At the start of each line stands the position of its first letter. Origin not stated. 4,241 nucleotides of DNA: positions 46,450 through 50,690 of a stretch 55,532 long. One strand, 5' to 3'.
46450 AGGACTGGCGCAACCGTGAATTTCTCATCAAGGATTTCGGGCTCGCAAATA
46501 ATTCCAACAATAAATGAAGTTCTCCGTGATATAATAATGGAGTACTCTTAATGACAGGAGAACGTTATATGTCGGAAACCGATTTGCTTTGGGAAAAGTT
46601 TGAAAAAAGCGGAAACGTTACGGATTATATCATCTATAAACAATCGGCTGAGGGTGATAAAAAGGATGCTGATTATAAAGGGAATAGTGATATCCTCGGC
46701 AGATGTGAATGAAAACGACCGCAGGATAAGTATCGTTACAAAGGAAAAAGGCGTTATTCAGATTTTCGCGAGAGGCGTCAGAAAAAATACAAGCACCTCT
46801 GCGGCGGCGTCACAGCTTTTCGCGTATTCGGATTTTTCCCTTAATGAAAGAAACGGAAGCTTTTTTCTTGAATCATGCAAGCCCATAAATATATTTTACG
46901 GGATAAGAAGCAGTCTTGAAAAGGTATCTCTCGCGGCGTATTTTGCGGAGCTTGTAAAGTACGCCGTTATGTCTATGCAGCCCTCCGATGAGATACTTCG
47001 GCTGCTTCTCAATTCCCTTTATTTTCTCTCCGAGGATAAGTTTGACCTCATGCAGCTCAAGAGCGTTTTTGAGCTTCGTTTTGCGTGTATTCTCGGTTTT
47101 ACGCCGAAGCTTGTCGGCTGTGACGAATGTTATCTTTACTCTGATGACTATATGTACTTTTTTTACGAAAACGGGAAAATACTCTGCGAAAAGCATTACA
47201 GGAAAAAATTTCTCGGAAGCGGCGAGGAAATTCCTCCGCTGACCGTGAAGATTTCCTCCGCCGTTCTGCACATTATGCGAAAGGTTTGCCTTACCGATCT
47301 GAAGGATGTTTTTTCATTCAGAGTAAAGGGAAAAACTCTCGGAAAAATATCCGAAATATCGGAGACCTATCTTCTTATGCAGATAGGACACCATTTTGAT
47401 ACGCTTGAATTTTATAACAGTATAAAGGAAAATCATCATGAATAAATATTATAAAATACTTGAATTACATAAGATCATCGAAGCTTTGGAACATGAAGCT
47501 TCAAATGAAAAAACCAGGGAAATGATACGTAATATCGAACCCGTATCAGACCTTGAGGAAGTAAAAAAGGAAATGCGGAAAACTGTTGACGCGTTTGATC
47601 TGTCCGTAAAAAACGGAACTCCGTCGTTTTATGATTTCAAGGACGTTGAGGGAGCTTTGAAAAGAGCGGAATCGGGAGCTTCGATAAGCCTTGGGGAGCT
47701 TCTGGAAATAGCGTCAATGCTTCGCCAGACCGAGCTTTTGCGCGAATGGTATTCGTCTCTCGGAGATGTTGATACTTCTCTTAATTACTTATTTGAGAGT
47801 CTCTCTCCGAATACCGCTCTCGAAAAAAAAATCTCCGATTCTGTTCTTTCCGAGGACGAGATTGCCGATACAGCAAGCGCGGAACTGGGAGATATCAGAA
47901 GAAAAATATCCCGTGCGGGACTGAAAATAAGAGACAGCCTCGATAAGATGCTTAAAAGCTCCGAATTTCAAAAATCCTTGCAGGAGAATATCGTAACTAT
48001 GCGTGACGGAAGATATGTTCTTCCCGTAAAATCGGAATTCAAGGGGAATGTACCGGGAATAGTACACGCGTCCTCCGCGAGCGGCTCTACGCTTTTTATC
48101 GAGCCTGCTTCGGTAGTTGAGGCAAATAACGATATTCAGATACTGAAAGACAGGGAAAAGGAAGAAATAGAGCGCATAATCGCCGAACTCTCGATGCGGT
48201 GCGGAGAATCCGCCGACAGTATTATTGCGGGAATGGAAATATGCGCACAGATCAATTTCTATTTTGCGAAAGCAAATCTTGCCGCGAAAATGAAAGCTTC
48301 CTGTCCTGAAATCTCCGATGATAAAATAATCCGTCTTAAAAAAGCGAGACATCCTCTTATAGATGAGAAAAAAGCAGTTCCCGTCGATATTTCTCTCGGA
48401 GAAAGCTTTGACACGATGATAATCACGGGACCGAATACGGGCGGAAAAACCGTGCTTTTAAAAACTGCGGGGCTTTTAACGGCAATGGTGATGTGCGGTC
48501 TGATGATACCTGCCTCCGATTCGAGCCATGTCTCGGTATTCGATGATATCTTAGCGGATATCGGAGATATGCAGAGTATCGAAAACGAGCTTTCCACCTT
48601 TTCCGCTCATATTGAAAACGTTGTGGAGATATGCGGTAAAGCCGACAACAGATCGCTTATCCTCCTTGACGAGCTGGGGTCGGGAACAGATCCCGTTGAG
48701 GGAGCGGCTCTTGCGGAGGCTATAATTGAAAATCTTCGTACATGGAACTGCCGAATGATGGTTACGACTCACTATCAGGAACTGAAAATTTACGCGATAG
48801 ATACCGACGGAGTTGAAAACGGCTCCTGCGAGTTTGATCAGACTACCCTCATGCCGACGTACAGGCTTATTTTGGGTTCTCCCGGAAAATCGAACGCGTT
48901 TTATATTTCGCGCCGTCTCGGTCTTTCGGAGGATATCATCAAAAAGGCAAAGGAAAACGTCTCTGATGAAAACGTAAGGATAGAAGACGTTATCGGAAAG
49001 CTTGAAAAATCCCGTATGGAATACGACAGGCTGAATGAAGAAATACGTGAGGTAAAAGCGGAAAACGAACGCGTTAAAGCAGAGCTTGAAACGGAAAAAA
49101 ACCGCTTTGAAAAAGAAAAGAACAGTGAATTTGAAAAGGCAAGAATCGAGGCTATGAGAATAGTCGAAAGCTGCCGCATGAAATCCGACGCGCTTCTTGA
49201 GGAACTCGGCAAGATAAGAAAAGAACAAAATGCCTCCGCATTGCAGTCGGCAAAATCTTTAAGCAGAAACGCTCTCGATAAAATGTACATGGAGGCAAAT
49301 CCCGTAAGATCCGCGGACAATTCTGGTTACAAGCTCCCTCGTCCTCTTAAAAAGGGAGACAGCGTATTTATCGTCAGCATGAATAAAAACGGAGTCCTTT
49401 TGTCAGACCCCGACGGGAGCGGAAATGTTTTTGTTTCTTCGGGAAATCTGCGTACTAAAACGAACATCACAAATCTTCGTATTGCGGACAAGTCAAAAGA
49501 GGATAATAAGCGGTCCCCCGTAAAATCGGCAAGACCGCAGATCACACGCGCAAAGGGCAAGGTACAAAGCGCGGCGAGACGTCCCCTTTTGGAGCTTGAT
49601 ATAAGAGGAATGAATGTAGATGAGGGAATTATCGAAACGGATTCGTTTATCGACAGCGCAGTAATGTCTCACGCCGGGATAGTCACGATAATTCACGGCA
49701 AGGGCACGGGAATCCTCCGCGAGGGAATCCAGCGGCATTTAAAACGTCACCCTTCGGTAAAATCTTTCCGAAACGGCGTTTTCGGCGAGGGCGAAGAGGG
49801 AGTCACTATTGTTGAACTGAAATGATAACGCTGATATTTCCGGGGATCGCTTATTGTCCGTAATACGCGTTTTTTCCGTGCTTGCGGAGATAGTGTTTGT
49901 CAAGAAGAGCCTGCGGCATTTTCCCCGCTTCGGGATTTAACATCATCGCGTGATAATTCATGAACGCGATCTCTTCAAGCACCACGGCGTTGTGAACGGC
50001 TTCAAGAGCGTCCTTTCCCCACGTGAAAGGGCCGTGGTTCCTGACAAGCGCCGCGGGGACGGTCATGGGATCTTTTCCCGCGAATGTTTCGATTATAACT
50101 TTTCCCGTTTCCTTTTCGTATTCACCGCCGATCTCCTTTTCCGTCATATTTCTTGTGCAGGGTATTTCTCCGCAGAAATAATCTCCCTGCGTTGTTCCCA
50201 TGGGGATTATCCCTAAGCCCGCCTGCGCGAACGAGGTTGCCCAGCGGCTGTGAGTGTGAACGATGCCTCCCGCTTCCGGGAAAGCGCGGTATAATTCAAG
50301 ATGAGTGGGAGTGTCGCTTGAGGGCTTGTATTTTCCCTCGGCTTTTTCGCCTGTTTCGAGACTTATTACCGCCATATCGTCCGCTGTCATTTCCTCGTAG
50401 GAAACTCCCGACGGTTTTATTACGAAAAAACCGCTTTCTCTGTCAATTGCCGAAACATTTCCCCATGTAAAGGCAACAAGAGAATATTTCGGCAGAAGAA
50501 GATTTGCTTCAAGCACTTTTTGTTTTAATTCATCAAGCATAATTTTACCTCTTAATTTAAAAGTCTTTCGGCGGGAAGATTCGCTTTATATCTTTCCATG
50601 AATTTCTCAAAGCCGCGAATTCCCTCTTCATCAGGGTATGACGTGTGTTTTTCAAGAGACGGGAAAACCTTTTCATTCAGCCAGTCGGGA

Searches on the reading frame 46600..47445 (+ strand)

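Call 83: search_protein_families(library=pfam, proteins=[window:46600-47445:+], max_evalue=0.001)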
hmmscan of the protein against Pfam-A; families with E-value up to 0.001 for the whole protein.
window:46600-47445:+ (281 aa): 2 families
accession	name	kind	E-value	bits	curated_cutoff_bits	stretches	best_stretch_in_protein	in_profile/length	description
PF02565.21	RecO_C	-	2.1e-19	70.2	22.1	1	103-268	1-155/157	Recombination protein O C terminal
PF11967.14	RecO_N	-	2.4e-15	56.7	27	1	26-99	6-80/80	Recombination protein O N terminal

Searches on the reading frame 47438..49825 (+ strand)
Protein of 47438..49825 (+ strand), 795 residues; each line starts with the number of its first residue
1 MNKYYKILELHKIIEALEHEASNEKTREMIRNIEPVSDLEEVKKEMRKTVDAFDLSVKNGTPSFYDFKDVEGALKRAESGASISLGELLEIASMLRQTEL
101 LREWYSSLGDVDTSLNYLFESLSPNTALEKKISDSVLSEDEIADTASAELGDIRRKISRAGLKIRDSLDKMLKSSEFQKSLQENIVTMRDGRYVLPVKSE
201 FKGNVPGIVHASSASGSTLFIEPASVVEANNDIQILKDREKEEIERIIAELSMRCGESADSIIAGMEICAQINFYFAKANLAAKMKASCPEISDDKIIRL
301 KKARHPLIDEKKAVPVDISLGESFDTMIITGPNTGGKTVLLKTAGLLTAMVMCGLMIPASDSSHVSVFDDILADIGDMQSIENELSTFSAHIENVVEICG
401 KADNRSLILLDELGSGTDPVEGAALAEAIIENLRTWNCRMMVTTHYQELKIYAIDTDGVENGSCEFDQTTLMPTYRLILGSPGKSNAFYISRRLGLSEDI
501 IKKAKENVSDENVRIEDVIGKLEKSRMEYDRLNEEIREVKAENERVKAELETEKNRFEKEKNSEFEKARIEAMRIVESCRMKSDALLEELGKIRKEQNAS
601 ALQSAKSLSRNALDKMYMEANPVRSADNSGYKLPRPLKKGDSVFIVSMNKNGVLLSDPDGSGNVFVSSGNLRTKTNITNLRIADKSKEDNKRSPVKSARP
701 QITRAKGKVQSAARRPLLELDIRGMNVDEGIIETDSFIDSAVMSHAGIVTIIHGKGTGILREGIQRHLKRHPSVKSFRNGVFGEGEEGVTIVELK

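Call 63: search_protein_families(library=pfam, proteins=[window:47438-49825:+], max_evalue=0.001)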
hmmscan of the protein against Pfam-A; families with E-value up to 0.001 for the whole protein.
window:47438-49825:+ (795 aa): 4 families
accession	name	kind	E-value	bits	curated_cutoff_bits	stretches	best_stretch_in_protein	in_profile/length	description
PF00488.27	MutS_V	-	9.9e-34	117.4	30.2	1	327-508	1-184/188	MutS domain V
PF01713.27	Smr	-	1.2e-24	86.7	25.7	1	720-795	1-77/77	Smr domain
PF20297.4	MSSS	-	6.1e-07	29.4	26.8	1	640-680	2-42/42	MutS2 and Smr-associated SH3 domain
PF07926.17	TPR_MLP1_2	-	0.0002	21.8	36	1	494-571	31-107/129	TPR/MLP1/MLP2-like protein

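Call 73: list_cluster_members(proteins=[window:47438-49825:+, window:52134-53597:-, P0021, P0012, P0027])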
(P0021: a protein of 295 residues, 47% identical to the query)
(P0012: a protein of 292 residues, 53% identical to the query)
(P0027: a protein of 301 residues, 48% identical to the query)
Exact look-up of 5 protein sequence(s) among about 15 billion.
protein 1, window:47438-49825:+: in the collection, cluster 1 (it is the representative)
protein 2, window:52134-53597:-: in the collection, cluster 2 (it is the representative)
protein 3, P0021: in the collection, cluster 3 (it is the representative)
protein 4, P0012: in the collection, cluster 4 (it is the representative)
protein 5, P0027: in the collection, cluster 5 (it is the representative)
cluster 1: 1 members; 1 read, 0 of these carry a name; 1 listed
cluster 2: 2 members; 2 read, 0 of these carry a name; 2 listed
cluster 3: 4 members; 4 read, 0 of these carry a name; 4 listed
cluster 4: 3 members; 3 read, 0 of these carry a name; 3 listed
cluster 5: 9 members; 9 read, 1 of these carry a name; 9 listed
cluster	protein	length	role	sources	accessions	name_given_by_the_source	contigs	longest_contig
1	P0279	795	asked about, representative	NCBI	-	-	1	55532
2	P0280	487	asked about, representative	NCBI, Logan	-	-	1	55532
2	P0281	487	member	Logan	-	-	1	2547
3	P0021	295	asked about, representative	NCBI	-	-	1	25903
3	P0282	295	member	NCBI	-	-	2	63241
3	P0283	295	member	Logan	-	-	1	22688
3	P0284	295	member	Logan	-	-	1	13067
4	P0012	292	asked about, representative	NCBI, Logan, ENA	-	-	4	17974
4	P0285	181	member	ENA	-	-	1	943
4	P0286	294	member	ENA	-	-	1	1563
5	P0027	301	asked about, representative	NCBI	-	-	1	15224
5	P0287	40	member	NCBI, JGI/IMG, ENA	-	hypothetical protein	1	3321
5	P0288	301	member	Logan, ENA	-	-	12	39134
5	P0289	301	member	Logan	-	-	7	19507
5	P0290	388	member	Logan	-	-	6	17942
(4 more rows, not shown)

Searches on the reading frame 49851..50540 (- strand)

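Call 83: search_protein_families(library=pfam, proteins=[window:49851-50540:-], max_evalue=0.001)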
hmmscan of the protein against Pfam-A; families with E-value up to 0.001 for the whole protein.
window:49851-50540:- (229 aa): 1 family
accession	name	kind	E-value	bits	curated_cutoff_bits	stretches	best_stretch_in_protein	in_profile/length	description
PF00596.27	Aldolase_II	-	1.9e-51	175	22.2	1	7-194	1-181/183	Class II Aldolase and Adducin N-terminal domain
